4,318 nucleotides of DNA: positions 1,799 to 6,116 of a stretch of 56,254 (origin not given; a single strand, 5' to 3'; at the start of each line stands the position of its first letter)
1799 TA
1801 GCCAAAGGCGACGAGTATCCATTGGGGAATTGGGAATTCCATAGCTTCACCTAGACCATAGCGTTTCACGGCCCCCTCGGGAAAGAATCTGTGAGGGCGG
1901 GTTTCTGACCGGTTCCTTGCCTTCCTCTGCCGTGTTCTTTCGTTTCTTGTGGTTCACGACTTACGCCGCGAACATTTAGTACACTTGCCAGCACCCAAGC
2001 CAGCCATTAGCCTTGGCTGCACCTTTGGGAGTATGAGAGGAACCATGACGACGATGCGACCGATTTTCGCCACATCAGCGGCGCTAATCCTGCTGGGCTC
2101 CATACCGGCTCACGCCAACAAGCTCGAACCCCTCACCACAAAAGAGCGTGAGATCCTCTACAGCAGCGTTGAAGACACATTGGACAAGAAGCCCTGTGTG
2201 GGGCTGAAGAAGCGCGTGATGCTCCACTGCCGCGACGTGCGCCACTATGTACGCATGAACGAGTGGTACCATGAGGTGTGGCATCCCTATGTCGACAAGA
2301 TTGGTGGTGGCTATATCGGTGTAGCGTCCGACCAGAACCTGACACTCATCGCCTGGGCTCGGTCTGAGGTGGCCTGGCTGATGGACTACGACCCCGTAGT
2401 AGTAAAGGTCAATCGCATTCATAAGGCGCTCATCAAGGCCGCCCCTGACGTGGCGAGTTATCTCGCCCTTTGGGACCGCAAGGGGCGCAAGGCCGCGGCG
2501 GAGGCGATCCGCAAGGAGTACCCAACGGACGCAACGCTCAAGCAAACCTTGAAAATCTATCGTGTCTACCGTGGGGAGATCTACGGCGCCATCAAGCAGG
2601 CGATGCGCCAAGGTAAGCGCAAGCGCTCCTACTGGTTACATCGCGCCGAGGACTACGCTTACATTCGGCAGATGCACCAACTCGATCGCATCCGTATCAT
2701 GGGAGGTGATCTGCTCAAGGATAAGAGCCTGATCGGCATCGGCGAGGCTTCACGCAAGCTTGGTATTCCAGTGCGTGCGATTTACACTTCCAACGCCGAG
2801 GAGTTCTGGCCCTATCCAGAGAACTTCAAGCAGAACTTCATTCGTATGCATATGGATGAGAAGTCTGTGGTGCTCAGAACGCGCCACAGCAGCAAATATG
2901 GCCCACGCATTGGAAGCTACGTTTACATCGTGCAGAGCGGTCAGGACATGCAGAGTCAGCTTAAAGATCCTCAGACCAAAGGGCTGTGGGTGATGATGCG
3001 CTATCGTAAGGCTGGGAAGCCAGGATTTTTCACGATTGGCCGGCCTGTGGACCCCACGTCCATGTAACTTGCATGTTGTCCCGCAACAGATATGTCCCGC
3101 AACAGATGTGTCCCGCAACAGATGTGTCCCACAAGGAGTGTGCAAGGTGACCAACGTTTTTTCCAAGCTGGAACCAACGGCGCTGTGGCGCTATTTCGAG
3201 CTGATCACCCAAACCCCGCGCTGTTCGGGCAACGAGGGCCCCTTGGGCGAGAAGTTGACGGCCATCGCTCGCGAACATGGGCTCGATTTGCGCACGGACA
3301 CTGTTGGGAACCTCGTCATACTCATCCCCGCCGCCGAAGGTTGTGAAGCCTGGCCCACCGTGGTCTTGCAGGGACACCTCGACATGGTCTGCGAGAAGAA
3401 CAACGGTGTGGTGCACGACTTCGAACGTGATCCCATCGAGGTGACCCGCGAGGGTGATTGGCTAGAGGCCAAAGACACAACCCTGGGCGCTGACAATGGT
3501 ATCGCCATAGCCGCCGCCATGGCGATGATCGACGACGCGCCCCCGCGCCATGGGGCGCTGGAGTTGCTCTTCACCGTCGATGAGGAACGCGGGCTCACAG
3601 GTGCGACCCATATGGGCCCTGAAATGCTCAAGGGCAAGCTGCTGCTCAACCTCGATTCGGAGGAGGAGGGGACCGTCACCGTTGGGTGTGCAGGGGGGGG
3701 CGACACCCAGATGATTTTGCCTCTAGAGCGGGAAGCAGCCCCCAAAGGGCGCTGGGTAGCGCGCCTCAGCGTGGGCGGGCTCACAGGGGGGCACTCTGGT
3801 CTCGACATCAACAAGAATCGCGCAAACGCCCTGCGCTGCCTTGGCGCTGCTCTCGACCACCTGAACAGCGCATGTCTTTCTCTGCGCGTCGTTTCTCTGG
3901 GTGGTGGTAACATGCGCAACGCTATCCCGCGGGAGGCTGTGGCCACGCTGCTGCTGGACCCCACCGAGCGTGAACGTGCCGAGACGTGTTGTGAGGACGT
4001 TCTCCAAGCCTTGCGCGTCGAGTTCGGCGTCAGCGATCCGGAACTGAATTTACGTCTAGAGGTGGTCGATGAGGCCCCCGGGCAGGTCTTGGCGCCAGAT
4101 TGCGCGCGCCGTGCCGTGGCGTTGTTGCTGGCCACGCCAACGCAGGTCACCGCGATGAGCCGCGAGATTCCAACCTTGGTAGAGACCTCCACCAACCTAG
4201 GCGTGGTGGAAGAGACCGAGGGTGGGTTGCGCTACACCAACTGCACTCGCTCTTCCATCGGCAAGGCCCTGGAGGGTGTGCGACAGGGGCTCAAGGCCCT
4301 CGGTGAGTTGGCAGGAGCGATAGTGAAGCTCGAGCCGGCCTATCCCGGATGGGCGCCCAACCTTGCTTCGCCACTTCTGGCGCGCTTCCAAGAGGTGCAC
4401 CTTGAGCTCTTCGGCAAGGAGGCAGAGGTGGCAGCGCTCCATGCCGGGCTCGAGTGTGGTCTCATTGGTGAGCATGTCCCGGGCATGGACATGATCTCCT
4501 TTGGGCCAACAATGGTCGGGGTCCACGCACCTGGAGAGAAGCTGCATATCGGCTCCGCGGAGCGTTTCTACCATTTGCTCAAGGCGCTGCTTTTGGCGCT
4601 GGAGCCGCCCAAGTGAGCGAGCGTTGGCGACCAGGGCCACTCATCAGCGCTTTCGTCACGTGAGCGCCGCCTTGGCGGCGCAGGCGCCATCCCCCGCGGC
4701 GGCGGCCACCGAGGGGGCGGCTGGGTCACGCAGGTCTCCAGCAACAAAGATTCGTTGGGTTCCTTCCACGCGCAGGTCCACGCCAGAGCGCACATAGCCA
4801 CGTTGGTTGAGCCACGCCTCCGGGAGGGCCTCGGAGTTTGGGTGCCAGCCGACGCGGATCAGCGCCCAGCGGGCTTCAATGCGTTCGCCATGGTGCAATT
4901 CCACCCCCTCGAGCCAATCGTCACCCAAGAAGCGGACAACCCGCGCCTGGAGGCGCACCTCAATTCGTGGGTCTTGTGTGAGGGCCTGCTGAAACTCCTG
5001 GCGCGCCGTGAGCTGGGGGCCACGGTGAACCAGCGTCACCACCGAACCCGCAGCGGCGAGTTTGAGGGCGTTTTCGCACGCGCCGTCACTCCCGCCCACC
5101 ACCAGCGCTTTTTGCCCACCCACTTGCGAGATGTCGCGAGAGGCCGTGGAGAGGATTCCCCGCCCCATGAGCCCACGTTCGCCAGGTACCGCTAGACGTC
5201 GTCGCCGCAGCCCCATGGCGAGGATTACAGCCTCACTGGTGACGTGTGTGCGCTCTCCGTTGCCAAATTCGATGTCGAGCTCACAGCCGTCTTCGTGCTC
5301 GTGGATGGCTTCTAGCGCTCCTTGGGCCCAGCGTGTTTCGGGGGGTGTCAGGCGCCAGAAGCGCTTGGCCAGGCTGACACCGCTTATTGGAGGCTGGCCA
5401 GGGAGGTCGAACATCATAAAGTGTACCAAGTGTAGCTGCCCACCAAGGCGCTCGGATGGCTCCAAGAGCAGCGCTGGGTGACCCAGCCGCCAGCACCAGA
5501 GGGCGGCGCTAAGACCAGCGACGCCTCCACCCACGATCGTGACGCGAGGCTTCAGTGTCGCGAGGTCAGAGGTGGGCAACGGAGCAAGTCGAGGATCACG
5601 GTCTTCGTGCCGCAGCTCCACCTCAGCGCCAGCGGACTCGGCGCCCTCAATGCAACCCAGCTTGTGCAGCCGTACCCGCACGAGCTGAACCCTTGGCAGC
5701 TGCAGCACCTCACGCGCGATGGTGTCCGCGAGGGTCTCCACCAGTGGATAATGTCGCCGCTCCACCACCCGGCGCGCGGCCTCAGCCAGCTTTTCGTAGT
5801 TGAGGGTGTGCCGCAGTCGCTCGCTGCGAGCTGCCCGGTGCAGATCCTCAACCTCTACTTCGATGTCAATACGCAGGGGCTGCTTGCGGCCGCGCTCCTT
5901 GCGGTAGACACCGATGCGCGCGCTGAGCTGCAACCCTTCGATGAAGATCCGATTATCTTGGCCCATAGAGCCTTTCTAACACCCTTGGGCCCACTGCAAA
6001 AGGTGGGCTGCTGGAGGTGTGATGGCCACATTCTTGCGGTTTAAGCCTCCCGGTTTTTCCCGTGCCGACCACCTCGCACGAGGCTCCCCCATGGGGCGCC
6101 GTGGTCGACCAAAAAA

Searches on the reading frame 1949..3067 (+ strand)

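Call 35: search_protein_families(library=pfam, proteins=[window:1949-3067:+], max_evalue=0.001)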
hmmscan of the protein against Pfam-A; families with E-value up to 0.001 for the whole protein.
window:1949-3067:+ (372 aa): 1 family
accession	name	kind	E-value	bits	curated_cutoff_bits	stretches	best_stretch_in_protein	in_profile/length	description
PF25046.1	DUF7790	-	1.3e-82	277.7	23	1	100-353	1-259/272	Domain of unknown function (DUF7790)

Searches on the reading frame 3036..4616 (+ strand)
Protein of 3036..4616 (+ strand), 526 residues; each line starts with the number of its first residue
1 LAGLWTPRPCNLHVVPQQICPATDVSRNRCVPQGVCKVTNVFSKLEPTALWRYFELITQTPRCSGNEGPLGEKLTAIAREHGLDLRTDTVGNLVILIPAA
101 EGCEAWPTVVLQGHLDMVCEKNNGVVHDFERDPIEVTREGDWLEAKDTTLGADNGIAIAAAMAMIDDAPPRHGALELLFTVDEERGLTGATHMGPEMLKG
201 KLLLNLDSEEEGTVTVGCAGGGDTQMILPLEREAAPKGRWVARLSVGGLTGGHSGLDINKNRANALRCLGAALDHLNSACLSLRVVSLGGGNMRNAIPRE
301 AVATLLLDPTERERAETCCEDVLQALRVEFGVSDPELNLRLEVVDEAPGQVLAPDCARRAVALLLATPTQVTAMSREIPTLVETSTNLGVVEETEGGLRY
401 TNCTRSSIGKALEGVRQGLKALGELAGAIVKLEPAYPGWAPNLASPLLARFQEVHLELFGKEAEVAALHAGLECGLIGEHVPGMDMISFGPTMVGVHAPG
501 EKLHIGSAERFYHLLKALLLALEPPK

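Call 35: search_protein_families(library=pfam, proteins=[window:3036-4616:+], max_evalue=0.001)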
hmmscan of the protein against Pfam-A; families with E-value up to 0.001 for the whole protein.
window:3036-4616:+ (526 aa): 2 families
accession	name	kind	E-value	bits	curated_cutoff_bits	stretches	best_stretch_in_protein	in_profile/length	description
PF01546.33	Peptidase_M20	-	1.5e-11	45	24.6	1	111-519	2-204/206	Peptidase family M20/M25/M40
PF07687.19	M20_dimer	-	1.2e-05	25.6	21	1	248-328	5-101/107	Peptidase dimerisation domain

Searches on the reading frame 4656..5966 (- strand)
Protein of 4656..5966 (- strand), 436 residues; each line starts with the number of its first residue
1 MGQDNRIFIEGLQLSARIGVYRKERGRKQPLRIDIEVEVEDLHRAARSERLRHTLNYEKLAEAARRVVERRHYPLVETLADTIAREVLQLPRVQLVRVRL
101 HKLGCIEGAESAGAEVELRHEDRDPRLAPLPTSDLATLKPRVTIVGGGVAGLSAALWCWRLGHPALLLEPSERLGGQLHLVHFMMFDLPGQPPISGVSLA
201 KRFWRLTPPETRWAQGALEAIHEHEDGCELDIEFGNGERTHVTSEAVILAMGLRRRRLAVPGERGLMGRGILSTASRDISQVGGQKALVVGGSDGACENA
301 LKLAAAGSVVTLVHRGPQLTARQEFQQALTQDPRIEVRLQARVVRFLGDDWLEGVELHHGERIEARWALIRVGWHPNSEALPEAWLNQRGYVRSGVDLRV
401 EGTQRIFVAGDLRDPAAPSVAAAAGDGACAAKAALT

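Call 35: search_protein_families(library=pfam, proteins=[window:4656-5966:-], max_evalue=0.001)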
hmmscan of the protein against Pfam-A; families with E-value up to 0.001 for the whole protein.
window:4656-5966:- (436 aa): 9 families
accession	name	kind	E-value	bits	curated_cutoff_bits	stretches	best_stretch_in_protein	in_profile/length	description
PF07992.20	Pyr_redox_2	-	2.7e-32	112.8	26.1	1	141-425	2-289/291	Pyridine nucleotide-disulphide oxidoreductase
PF02152.23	FolB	-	2.4e-27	96.1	31.8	1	7-117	1-111/113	Dihydroneopterin aldolase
PF00070.33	Pyr_redox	-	8.6e-13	49.1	22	1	286-357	1-79/82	Pyridine nucleotide-disulphide oxidoreductase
PF13738.12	Pyr_redox_3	-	2.3e-12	47.2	30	1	240-343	121-222/305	Pyridine nucleotide-disulphide oxidoreductase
PF12831.13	FAD_oxidored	-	2.9e-07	30.6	27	1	142-178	2-38/416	FAD dependent oxidoreductase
PF00890.30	FAD_binding_2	-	7.1e-05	22.6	20.4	1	142-180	2-40/414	FAD binding domain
PF01266.30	DAO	-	0.00014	21.9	27.9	1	141-176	1-37/353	FAD dependent oxidoreductase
PF13450.12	NAD_binding_8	-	0.00019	22.1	21.9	1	144-179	1-36/68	NAD(P)-binding Rossmann-like domain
PF01134.28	GIDA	-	0.00023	20.8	22.1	0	142-170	2-30/391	Glucose inhibited division protein A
